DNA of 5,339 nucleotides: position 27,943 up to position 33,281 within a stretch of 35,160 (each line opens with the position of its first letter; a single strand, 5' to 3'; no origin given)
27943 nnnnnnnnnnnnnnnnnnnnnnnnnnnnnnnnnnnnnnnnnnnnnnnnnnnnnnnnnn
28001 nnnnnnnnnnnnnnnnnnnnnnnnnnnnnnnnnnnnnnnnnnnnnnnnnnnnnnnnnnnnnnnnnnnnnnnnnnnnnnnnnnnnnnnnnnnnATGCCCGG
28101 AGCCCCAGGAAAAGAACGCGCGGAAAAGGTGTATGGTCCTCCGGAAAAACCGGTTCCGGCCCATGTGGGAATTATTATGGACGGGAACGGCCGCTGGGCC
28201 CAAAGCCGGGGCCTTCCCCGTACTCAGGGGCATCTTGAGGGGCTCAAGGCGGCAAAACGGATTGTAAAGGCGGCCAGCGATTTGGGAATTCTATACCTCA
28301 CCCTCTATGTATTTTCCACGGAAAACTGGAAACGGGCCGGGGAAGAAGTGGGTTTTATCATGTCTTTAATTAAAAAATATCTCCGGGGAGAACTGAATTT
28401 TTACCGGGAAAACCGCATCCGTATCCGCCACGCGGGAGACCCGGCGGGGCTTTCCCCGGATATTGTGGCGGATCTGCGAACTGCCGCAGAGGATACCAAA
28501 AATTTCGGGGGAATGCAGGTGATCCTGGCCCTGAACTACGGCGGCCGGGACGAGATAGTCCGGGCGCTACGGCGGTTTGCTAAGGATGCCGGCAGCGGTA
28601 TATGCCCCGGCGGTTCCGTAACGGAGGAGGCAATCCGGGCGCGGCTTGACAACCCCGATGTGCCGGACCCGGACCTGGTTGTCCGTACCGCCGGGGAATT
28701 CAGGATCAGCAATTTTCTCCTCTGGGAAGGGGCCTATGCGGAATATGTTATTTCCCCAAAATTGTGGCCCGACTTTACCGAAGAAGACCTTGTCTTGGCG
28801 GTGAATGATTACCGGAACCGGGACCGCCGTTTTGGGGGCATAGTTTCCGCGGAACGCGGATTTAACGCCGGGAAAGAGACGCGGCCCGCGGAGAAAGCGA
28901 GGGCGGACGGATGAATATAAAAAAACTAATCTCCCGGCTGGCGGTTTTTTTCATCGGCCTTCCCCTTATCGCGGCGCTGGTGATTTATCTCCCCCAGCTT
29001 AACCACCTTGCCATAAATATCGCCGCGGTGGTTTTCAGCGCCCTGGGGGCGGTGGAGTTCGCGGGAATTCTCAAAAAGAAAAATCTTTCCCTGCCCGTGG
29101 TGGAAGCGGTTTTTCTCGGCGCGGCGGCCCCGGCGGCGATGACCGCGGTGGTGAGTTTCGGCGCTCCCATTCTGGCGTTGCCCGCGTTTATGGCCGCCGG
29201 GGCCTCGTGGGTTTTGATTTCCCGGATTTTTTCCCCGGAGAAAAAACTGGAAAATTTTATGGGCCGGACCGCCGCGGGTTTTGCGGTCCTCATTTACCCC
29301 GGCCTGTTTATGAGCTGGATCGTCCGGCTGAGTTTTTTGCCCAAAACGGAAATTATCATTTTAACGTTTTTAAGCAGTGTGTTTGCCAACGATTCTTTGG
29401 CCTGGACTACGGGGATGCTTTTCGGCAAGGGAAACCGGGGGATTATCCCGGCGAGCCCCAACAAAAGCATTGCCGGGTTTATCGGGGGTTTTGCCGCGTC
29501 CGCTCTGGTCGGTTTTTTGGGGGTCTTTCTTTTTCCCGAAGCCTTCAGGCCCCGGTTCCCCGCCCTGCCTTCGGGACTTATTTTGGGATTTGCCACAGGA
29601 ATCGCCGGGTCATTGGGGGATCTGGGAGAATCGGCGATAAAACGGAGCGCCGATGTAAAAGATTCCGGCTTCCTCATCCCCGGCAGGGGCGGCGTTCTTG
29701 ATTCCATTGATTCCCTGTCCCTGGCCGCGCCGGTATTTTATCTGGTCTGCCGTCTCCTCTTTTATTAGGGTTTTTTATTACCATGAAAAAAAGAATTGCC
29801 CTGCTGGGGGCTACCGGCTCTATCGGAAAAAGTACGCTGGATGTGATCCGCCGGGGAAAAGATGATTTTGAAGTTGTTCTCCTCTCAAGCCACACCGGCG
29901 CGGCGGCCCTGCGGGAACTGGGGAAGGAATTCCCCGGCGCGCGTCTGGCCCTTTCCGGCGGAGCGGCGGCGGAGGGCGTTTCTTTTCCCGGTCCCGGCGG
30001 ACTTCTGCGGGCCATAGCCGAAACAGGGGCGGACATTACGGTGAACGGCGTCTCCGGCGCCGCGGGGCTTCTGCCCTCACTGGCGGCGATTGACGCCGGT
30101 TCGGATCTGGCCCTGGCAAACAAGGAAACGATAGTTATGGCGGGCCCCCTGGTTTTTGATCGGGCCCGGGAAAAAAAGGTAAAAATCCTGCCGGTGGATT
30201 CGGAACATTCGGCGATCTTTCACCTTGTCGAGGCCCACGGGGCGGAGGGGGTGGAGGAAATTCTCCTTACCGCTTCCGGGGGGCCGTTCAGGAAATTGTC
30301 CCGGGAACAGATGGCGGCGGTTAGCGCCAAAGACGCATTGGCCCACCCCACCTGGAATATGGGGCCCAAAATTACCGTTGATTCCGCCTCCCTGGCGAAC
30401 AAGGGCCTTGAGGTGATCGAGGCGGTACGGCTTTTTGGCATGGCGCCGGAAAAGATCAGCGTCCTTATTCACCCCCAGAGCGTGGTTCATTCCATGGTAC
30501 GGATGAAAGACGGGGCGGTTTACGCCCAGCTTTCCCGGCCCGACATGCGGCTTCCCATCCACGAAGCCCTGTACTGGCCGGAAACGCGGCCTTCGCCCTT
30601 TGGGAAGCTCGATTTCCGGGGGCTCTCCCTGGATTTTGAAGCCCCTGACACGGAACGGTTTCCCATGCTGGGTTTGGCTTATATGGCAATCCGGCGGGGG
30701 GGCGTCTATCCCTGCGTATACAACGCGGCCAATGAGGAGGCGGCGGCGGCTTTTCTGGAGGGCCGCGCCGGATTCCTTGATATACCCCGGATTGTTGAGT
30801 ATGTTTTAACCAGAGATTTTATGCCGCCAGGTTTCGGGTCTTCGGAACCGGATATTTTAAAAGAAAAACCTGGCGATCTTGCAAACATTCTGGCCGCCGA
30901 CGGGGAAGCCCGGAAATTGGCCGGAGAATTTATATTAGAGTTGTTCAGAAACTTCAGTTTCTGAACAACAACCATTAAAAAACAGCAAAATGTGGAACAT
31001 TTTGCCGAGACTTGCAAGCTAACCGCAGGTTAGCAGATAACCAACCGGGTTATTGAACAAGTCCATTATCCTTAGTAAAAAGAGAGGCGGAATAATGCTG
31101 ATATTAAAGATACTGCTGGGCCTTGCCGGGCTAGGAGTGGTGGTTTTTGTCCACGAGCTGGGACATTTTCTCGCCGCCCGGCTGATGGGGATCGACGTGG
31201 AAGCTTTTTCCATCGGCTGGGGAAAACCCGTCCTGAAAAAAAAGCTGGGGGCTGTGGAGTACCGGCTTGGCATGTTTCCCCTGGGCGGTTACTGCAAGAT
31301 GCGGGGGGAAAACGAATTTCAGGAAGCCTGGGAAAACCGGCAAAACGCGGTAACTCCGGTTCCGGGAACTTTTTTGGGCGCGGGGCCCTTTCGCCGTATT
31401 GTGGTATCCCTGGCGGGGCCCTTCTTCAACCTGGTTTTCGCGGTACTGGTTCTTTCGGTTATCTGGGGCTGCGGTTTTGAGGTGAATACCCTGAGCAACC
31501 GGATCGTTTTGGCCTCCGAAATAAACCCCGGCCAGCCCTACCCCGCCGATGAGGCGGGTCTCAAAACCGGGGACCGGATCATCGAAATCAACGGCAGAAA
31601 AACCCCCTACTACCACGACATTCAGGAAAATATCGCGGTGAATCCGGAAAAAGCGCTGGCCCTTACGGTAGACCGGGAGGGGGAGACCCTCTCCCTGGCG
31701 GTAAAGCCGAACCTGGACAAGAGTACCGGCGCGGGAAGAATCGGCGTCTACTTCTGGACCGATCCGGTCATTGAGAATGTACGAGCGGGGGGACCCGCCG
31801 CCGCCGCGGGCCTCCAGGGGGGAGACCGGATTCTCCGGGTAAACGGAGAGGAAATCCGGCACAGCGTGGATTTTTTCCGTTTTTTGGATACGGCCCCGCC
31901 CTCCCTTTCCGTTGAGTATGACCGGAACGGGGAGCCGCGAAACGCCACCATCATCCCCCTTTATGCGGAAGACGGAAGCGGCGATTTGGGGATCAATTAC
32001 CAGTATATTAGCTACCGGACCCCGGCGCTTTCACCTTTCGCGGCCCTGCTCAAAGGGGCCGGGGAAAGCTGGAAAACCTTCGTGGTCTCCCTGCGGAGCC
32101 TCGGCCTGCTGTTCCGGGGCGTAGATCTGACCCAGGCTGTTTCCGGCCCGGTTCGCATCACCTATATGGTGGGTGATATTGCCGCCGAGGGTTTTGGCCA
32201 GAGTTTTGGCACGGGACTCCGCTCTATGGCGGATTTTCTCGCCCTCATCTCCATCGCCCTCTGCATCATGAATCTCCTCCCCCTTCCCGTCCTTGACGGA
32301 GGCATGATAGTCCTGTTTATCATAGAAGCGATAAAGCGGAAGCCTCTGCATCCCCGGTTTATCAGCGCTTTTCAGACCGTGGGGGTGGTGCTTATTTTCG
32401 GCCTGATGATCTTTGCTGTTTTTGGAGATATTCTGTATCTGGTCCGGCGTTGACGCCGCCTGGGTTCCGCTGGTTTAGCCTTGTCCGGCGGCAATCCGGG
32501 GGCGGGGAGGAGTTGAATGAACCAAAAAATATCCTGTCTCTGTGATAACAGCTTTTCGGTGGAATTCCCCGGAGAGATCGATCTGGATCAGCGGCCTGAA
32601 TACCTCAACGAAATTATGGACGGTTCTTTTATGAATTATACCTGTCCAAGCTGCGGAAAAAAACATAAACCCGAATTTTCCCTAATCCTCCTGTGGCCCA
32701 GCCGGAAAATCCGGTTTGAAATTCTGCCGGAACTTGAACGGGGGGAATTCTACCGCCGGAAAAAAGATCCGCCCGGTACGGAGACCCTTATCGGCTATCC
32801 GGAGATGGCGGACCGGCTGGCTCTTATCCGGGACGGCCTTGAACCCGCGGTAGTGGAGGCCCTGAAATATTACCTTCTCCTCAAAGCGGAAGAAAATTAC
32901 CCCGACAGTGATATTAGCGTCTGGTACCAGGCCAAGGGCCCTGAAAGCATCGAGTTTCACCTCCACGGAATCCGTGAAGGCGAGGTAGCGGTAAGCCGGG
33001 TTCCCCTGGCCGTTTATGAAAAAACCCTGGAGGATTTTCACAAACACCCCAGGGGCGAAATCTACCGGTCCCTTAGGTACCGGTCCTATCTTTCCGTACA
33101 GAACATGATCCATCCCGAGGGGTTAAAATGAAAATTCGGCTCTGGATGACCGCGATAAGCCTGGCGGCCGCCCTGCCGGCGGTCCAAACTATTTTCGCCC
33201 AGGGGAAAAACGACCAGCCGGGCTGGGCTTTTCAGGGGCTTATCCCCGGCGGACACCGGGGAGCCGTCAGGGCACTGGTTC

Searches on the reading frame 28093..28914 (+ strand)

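Call 32: search_protein_families(library=pfam, proteins=[window:28093-28914:+])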
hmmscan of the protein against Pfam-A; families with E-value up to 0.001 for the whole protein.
window:28093-28914:+ (273 aa): 1 family
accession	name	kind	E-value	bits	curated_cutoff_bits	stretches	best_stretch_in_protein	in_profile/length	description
PF01255.24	Prenyltransf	-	1.4e-74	250.8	27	1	28-248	1-219/219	Putative undecaprenyl diphosphate synthase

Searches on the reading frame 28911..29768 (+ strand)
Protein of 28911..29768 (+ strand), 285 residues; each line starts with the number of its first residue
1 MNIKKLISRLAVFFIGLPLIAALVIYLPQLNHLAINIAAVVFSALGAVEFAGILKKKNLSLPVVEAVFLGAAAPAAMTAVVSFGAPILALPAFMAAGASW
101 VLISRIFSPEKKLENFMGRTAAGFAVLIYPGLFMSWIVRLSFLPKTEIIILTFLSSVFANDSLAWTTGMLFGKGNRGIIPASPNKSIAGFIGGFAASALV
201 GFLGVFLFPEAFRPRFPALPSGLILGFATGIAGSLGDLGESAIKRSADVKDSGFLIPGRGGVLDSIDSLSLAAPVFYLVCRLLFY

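Call 33: search_protein_families(library=pfam, proteins=[window:28911-29768:+])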
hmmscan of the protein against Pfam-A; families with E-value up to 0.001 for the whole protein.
window:28911-29768:+ (285 aa): 1 family
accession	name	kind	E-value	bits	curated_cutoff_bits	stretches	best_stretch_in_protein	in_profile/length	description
PF01148.25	CTP_transf_1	-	3.6e-47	161.9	24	1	8-282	2-263/264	Cytidylyltransferase family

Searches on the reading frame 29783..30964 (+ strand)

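Call 33: search_protein_families(library=pfam, proteins=[window:29783-30964:+])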
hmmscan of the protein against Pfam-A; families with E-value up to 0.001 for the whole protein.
window:29783-30964:+ (393 aa): 3 families
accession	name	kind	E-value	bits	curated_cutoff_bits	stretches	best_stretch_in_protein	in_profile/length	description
PF08436.17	DXP_redisom_C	-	1.8e-36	124.6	26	1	135-218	1-84/84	1-deoxy-D-xylulose 5-phosphate reductoisomerase C-terminal domain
PF13288.12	DXPR_C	-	7.1e-35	120.2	27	1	250-378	1-114/115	DXP reductoisomerase C-terminal domain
PF02670.22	DXP_reductoisom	-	6e-26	92.1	21.7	1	5-121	1-129/129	1-deoxy-D-xylulose 5-phosphate reductoisomerase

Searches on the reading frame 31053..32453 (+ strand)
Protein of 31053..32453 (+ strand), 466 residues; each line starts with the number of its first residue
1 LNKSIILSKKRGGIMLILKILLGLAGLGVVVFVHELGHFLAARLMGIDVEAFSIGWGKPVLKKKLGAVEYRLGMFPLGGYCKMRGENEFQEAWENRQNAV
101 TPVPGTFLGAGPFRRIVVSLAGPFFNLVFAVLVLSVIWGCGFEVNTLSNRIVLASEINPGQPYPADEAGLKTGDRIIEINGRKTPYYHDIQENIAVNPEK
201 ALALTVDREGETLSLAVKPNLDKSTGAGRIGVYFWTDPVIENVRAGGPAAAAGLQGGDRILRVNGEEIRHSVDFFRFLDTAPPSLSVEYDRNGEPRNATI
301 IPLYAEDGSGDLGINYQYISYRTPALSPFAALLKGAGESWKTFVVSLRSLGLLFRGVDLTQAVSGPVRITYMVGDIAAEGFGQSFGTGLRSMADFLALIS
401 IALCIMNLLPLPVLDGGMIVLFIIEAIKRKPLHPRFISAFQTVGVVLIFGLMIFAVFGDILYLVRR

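Call 33: search_protein_families(library=pfam, proteins=[window:31053-32453:+])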
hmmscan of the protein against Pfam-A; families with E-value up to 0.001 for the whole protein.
window:31053-32453:+ (466 aa): 6 families
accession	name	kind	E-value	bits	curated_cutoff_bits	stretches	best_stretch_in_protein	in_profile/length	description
PF02163.28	Peptidase_M50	-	1.9e-54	184.8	27.2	1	24-450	3-220/221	Peptidase family M50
PF17820.7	PDZ_6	-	3.7e-20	71.8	27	2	239-282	1-44/54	PDZ domain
PF13180.12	PDZ_2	-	2.9e-16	59.9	27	2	238-300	14-78/80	PDZ domain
PF00595.29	PDZ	-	2.4e-15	57.1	23.2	2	238-269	27-58/81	PDZ domain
PF14685.13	PDZ_Tricorn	-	5.6e-06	26.7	25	0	151-210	19-80/88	Tricorn protease PDZ domain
PF21558.3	Pept_S41_N_bact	-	7.9e-05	22.9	27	0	249-271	15-37/87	Bacteroidetes, Peptidase, S41 family, N-terminal domain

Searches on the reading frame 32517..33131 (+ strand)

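Call 33: search_protein_families(library=pfam, proteins=[window:32517-33131:+])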
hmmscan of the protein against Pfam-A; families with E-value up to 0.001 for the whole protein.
window:32517-33131:+ (204 aa): 1 family
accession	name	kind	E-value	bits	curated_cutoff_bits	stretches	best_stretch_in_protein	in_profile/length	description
PF14353.12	CpXC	-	5e-19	68.9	25.4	1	5-117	1-121/121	CpXC protein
